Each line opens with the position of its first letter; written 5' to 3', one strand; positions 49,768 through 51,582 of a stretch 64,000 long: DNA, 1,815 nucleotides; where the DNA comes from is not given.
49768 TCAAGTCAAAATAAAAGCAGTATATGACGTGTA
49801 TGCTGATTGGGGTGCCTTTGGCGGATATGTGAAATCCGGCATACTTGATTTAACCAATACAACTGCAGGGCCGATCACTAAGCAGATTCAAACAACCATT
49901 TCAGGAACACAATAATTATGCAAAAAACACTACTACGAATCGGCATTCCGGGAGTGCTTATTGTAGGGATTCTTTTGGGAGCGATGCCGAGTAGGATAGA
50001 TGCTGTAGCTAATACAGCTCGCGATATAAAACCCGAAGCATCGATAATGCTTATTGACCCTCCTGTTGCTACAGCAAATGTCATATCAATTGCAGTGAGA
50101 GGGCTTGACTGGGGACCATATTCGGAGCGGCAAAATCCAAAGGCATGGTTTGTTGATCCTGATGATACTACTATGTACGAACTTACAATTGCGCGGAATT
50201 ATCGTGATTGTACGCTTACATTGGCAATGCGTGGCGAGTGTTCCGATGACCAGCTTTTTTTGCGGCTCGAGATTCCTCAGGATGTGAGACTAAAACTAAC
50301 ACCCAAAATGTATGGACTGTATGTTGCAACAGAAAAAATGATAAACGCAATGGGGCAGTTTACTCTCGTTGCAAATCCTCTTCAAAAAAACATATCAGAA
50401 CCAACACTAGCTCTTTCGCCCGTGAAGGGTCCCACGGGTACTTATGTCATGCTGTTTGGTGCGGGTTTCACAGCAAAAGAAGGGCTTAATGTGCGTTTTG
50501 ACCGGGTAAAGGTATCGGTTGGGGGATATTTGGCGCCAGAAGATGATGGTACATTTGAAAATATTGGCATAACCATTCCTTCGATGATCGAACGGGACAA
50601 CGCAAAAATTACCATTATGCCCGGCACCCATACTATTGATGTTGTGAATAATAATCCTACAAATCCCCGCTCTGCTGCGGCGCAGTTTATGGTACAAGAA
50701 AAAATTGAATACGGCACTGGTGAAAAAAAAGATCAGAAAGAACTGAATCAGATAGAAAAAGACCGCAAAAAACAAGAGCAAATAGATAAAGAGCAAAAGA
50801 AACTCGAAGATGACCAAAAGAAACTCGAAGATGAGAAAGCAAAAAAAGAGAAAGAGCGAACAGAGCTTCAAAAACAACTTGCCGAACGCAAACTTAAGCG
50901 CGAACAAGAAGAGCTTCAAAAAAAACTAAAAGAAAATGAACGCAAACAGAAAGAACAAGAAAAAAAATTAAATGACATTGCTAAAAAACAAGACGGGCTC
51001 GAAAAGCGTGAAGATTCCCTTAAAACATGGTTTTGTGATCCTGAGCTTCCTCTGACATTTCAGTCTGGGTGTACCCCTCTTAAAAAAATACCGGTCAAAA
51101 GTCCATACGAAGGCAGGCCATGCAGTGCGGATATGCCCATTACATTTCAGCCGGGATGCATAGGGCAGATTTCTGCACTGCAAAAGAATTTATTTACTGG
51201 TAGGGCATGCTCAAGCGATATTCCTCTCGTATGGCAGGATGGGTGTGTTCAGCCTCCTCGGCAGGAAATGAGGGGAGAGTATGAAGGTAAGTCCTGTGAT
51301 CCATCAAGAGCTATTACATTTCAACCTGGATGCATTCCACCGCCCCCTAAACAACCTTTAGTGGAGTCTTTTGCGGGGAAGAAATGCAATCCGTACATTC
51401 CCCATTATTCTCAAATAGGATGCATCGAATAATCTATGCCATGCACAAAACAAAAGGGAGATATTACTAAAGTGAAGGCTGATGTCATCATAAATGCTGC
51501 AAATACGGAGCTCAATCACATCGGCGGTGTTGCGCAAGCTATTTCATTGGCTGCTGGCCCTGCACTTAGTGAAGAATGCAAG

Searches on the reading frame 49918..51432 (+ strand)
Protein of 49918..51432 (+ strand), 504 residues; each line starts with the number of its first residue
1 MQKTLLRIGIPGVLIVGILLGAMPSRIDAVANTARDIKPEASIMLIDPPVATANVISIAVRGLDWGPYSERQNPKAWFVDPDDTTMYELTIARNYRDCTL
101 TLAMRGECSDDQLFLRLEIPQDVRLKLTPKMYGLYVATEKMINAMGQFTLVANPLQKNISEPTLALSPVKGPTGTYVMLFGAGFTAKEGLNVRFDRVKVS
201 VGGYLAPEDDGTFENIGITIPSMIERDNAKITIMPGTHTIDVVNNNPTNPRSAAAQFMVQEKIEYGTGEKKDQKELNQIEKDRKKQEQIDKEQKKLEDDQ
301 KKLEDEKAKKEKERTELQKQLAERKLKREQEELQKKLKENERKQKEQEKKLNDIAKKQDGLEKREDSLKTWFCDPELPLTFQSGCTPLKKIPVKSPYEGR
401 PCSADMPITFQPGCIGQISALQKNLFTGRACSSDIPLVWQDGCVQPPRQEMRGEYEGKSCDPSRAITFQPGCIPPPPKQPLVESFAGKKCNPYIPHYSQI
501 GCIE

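Call 57: search_protein_families(library=pfam, proteins=[window:49918-51432:+], max_evalue=1)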
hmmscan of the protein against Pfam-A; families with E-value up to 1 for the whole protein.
window:49918-51432:+ (504 aa): 3 families
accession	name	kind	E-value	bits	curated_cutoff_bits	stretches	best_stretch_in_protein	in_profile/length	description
PF01833.30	TIG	-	0.006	17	20.9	1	165-257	5-82/84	IPT/TIG domain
PF11600.14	CAF1A_acidic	-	0.21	11.8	26.4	1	264-365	9-106/140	Chromatin assembly factor 1 complex p150 subunit, acidic region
PF01496.24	V_ATPase_I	-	0.71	8.2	30.7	1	277-352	59-144/815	V-type ATPase 116kDa subunit family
